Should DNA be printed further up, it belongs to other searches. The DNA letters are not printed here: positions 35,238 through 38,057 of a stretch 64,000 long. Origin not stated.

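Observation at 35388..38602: Orphan membrane-anchored VirB4/HerA-like ATPase with a lysine/alanine/proline-tailed partner protein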

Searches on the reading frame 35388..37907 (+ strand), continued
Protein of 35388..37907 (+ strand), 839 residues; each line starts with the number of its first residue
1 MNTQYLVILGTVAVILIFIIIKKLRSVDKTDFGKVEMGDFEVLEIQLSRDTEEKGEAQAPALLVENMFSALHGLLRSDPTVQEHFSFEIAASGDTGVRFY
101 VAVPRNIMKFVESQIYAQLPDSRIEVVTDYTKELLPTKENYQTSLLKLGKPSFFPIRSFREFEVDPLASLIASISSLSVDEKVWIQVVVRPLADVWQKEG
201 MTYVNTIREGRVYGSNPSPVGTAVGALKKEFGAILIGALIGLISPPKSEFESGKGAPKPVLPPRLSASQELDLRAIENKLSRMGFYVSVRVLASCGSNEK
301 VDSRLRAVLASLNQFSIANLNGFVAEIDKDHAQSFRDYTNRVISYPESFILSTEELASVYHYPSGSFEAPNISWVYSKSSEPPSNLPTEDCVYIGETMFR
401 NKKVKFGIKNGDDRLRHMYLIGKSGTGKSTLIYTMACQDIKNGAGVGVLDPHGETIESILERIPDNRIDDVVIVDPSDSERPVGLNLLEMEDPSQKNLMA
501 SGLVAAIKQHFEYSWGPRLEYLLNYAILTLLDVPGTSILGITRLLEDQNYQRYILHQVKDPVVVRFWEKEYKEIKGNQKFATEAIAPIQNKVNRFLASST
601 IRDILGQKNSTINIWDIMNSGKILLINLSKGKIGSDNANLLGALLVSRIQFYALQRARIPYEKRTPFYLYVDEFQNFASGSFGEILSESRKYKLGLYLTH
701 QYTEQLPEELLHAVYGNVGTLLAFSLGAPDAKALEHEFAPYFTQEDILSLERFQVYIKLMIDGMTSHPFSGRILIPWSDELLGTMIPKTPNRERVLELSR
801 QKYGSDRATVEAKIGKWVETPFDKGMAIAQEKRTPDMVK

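Call 11: search_protein_families(library=phrogs, proteins=[window:35388-37907:+], max_evalue=0.01)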
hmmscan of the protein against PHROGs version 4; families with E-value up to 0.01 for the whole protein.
window:35388-37907:+ (839 aa): 4 families
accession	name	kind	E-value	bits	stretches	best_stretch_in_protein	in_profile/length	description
phrog_5156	-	unknown function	2e-83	281.9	1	80-814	74-804/824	-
phrog_7035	-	unknown function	3.1e-16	59.9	2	581-713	407-549/969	-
phrog_2666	-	head and packaging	8.5e-06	25.7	1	413-456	319-362/555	terminase large subunit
phrog_293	-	moron, auxiliary metabolic gene and host takeover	0.0076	15.2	0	417-458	165-203/1058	ABC transporter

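Call 14: find_encoding_contigs(protein=P0001, flank=10000, max_places=3)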
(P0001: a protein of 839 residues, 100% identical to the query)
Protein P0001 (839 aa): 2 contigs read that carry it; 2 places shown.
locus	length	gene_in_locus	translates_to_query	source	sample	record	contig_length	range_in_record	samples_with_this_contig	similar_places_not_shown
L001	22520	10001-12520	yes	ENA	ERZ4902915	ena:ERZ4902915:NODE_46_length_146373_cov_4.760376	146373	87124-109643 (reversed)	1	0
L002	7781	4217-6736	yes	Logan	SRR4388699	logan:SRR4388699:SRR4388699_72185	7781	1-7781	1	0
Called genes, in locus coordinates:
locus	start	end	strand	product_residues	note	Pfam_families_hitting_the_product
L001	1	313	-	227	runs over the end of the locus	-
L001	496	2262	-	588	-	PF08439:Peptidase_M3_N, PF01432:Peptidase_M3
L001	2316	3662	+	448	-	PF13328:HD_4 (faint), PF04607:RelA_SpoT, PF02824:TGS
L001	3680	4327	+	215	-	PF13483:Lactamase_B_3, PF12706:Lactamase_B_2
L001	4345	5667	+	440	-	PF00772:DnaB, PF13481:AAA_25, PF03796:DnaB_C, PF06745:ATPase (weak)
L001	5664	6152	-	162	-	-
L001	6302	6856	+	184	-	PF08207:EFP_N, PF01132:EFP, PF09285:Elong-fact-P_C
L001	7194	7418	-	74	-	-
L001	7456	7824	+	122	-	PF01258:zf-dskA_traR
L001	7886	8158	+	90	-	PF01252:Peptidase_A8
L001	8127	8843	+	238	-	PF00849:PseudoU_synth_2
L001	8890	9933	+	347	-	PF13399:LytR_C (weak)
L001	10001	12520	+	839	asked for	PF26449:DUF8128, PF01935:DUF87 (weak)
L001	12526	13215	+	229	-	-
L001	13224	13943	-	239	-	PF14559:TPR_19 (faint)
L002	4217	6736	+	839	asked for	PF26449:DUF8128, PF01935:DUF87 (weak)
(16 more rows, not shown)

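Call 15: find_related_loci(query=window:35388-37907:+, collection=genome_contigs, flank=6000)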
Query window:35388-37907:+ (839 aa) in genome_contigs; peptide patterns used: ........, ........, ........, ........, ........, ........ (x = any residue, [..] = any of these).
68 stretches matched a pattern; 33 encode a relative of the query (tblastn E <= 1e-3); 33 distinct loci.
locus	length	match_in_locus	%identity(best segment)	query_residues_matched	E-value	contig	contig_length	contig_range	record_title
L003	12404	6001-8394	62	34-833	0e+0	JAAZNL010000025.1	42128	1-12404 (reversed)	MAG: candidate division WWE3 bacterium isolate AS27yjCOA_165 53515_AS27, whole genome shotgun sequence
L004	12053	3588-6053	61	3-833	0e+0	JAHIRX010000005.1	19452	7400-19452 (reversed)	MAG: Patescibacteria group bacterium isolate MM_PC_MetaG.mb.146 MM_PC_MetaG.mb.146_k141_168623, whole genome shotgun seq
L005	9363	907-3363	60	6-833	0e+0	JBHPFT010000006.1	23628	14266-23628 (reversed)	Patescibacteria group bacterium isolate SAG AM-311-K10 NODE_6_length_23628_cov_32.364782, whole genome shotgun sequence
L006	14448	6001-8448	61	14-834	0e+0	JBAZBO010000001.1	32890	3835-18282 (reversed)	MAG: Patescibacteria group bacterium isolate SO_2017_GW1_114 NODE_5886_length_32890_cov_0.889967_OW334_2017, whole genom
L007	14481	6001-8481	60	5-833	0e+0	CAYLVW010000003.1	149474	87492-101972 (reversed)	MAG TPA_asm: uncultured Candidatus Saccharibacteria bacterium isolate SRP286056_co1_134 genome assembly, contig: NODE_69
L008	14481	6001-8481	58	1-833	0e+0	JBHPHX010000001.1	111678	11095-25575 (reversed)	Patescibacteria group bacterium isolate SAG AM-312-C07 AM-312-C07_NODE_1, whole genome shotgun sequence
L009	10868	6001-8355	60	40-833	0e+0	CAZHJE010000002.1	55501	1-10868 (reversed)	MAG TPA_asm: uncultured Candidatus Saccharibacteria bacterium isolate SRP329715_co1_402 genome assembly, contig: NODE_66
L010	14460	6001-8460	60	5-836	0e+0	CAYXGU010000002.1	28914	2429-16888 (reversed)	MAG TPA_asm: uncultured Candidatus Saccharibacteria bacterium isolate SRP329715_co1_64 genome assembly, contig: NODE_225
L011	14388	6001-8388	60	42-833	0e+0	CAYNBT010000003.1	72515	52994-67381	MAG TPA_asm: uncultured Candidatus Saccharibacteria bacterium isolate SRP342105_co1_255 genome assembly, contig: NODE_44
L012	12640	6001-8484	58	5-833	0e+0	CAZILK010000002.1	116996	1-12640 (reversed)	MAG TPA_asm: uncultured Candidatus Saccharibacteria bacterium isolate SRP342105_co1_447 genome assembly, contig: NODE_18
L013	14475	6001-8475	58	3-833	0e+0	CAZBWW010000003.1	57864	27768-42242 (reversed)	MAG TPA_asm: uncultured Candidatus Saccharibacteria bacterium isolate SRP329715_co1_384 genome assembly, contig: NODE_60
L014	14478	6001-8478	57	5-833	0e+0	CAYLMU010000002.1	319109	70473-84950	MAG TPA_asm: uncultured Candidatus Saccharibacteria bacterium isolate SRP193661_co1_136 genome assembly, contig: NODE_12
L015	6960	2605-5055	58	12-831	0e+0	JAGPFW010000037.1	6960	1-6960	Patescibacteria group bacterium isolate Gw_SlDig_bin_207 Gw_SlDig_23272_length_6960_cov_4.159520, whole genome shotgun s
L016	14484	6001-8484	56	7-834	0e+0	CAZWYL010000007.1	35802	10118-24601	MAG TPA_asm: uncultured Candidatus Saccharibacteria bacterium isolate SRP319275_co2_268 genome assembly, contig: NODE_66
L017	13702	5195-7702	56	1-836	0e+0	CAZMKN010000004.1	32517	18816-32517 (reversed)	MAG TPA_asm: uncultured Candidatus Saccharibacteria bacterium isolate SRP191223_co1_110 genome assembly, contig: NODE_10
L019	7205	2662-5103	57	9-829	0e+0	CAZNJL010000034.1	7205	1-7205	MAG TPA_asm: uncultured Candidatus Saccharibacteria bacterium isolate SRP178699_co1_444 genome assembly, contig: NODE_14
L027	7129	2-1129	70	457-834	2e-171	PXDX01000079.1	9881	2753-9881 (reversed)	MAG: candidate division WWE3 bacterium isolate T3Sed10_354 T3-Sed10-C16892, whole genome shotgun sequence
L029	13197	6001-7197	41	395-804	2e-97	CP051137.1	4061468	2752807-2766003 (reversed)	MAG: Lacibacter sp. isolate Ana54 chromosome, complete genome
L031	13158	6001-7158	41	394-782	4e-87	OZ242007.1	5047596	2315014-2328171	MAG: Arenicellales bacterium isolate 2a8091be-2230-4377-859d-c70952c9977b genome assembly, chromosome: 1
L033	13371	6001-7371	48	373-825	5e-135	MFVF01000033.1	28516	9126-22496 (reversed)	MAG: Candidatus Nomurabacteria bacterium RIFCSPLOWO2_01_FULL_42_20 rifcsplowo2_01_scaffold_7431, whole genome shotgun se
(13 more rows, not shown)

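Call 21: search_protein_representatives(protein=window:35388-37907:+)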
Query: 839 residues. Proteins with E-value up to 0.001 (for the whole library): 22780; up to 1e-10: 15325; up to 1e-30: 6032. The best 150 are listed.
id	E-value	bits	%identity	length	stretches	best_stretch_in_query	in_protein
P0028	0.0e+00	1165.1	61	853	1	3-833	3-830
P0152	6.5e-286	966.9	56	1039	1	40-831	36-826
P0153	1.3e-269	913.0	56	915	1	19-833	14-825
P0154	1.2e-252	856.9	64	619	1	246-834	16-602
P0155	9.0e-231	784.5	49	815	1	13-833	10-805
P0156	3.9e-201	686.5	44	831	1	12-831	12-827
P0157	3.8e-200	683.2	44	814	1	15-825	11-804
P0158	1.5e-193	661.4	46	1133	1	61-815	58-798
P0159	8.8e-190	649.0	45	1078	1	61-814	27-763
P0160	2.3e-187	641.0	59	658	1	330-835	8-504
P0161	9.5e-182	622.4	44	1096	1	62-818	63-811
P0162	9.9e-182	622.4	43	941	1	42-820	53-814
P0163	9.9e-182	622.3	43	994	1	61-818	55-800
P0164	4.3e-180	617.0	42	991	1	10-820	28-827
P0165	5.0e-180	616.7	43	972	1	41-831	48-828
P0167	2.4e-179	614.4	44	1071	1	63-815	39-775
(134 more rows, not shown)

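Call 35: search_protein_families(library=pfam, proteins=[L029:4042-5676:-, L029:5977-7275:+, L029:7412-7663:+, L029:7682-8434:+, L029:2277-3545:+, L031:3986-5389:-, L031:5980-7179:+, L031:7280-9175:+, L031:9172-9561:+, L031:9548-12148:+], max_evalue=0.001)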
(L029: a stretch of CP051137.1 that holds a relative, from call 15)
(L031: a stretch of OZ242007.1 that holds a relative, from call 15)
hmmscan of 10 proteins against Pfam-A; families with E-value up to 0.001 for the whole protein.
L029:4042-5676:- (544 aa): 2 families
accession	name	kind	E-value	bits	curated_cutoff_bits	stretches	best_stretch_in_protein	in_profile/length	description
PF00239.26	Resolvase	-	1.7e-33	116.2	23.3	1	14-163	1-145/145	Resolvase, N terminal domain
PF07508.19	Recombinase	-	4.1e-11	43.5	21.1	1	186-271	2-100/102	Recombinase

L029:5977-7275:+ (432 aa): 6 families
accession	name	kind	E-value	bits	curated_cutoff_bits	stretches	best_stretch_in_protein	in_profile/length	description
PF10412.15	TrwB_AAD_bind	-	5.3e-09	35.9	20.5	1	27-341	14-314/387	Type IV secretion-system coupling protein DNA-binding domain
PF02534.20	T4SS-DNA_transf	-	2e-06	27.4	20.1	1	23-339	39-370/468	Type IV secretory system Conjugative DNA transfer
PF01935.23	DUF87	-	7e-06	26.7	23.2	1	30-91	25-83/220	Helicase HerA, central domain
PF12696.13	TraG-D_C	-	1.5e-05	25.3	22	1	277-341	1-70/126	TraM recognition site of TraD and TraG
PF25199.1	nSTAND_NTPase5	-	0.00048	20.4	34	0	31-85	44-100/145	Novel STAND NTPase 5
PF13191.12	AAA_16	-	0.00087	20.3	32.6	0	27-82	23-80/167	AAA ATPase domain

L029:7412-7663:+ (83 aa): 0 families

L029:7682-8434:+ (250 aa): 0 families

L029:2277-3545:+ (422 aa): 1 family
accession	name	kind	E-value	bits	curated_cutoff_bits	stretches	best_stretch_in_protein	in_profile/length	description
PF14082.12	SduA_C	-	3.4e-21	76.5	27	1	225-383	2-159/159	Shedu protein SduA, C-terminal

L031:3986-5389:- (467 aa): 3 families
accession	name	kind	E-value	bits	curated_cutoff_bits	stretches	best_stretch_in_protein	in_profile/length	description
PF13408.12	Zn_ribbon_recom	-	3.9e-12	46.8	25.3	1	221-279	2-57/58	Recombinase zinc beta ribbon domain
PF07508.19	Recombinase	-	3.7e-09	37.2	21.1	1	112-205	1-101/102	Recombinase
PF00239.26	Resolvase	-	2.3e-05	24.9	23.3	1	1-89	55-143/145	Resolvase, N terminal domain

L031:5980-7179:+ (399 aa): 5 families
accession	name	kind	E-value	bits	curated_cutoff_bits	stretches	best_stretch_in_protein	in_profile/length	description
PF01935.23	DUF87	-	5.1e-07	30.5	23.2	1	29-258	24-217/220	Helicase HerA, central domain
PF10412.15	TrwB_AAD_bind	-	2.9e-05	23.6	20.5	1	27-320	14-288/387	Type IV secretion-system coupling protein DNA-binding domain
PF12696.13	TraG-D_C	-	6.8e-05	23.2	22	1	278-339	1-67/126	TraM recognition site of TraD and TraG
PF13401.12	AAA_22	-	0.00019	22.2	27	0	30-92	7-44/130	AAA domain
PF20720.3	nSTAND3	-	0.00077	19.6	27.2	0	29-87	18-71/155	Novel STAND NTPase 3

L031:7280-9175:+ (631 aa): 1 family
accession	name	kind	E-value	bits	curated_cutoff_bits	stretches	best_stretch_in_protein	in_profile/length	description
PF08239.17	SH3_3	-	9e-15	55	27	1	153-203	3-53/54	Bacterial SH3 domain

L031:9172-9561:+ (129 aa): 0 families

L031:9548-12148:+ (866 aa): 1 family
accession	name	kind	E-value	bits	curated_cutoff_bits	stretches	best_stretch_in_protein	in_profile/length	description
PF10412.15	TrwB_AAD_bind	-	6.5e-05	22.4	20.5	0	247-301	9-59/387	Type IV secretion-system coupling protein DNA-binding domain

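Call 36: search_dna_similar(query=window:35388-37907:+, collection=phages, mode=protein, max_rows=15)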
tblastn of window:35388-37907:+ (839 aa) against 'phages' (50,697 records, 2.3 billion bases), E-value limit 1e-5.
Records with a match: 54; places in all: 54; records where one place covers at least 80% of the query: 6.
Best place of each record, by identity: <60% 54.
By first word of the organism name: Bacillus 46; Geobacillus 2; Deep-sea 2; Lysinibacillus 2; Brevibacillus 1; Microcystis 1.
By host as written in the record: Bacillus cereus 8; Bacillus subtilis BEST7003 7; Bacillus subtilis 7; - 7; Bacillus thuringiensis 4; Bacillus megaterium str. ATCC 43725 2; Geobacillus stearothermophilus 2184 2; Bacillus subtilis Delta6 2; and 11 more.
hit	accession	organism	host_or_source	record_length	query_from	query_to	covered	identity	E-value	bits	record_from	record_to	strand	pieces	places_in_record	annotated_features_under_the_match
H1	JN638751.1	Bacillus phage G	Bacillus megaterium str. ATCC 43725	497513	64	769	84%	22.7%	3e-34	148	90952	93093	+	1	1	156: gp156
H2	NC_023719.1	Bacillus phage G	Bacillus megaterium str. ATCC 43725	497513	64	769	84%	22.7%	3e-34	148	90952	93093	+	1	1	156: gp156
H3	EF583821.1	Bacillus phage 0305phi8-36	Bacillus thuringiensis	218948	59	814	90%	19.8%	1e-15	88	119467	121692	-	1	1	ORF201: hypothetical protein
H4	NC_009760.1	Bacillus phage 0305phi8-36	Bacillus thuringiensis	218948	59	814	90%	19.8%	1e-15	88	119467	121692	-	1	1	ORF201: hypothetical protein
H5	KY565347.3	Geobacillus phage TP-84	Geobacillus stearothermophilus 2184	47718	85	776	82%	21.1%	1e-12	79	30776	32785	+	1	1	hypothetical protein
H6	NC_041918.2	Geobacillus phage TP-84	Geobacillus stearothermophilus 2184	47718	85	776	82%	21.1%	1e-12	79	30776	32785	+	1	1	hypothetical protein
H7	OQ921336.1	Bacillus phage SPO1L1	Bacillus subtilis BEST7003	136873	96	708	73%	22.7%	1e-10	72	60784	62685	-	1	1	hypothetical protein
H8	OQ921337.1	Bacillus phage SPO1L2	Bacillus subtilis BEST7003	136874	96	708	73%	22.7%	1e-10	72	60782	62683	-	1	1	hypothetical protein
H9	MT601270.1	Bacillus phage vB_BsuM-Goe9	Bacillus subtilis Delta6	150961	97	708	73%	22.1%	9e-11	72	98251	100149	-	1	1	putative P-loop containing nucleoside triphosphate hydrolase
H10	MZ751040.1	Bacillus phage phi18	Bacillus subtilis subsp. subtilis str. ...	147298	97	708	73%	22.1%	1e-10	72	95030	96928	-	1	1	hypothetical protein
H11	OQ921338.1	Bacillus phage SPO1L3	Bacillus subtilis BEST7003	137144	97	708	73%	22.1%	2e-10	71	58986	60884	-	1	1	hypothetical protein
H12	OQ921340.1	Bacillus phage SPO1L5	Bacillus subtilis BEST7003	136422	97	708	73%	22.0%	4e-10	70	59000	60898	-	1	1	hypothetical protein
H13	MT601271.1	Bacillus phage vB_BsuM-Goe10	Bacillus subtilis Delta6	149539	97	708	73%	22.0%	5e-10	70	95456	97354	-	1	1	putative P-loop containing nucleoside triphosphate hydrolase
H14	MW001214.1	Bacillus phage SP8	Bacillus subtilis Marburg strain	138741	97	708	73%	22.0%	4e-11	73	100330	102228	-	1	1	type IV secretory pathway VirD4 component-like protein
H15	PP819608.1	Bacillus phage Adastra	Bacillus subtilis CU 1065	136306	97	708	73%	21.9%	4e-11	73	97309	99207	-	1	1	hypothetical protein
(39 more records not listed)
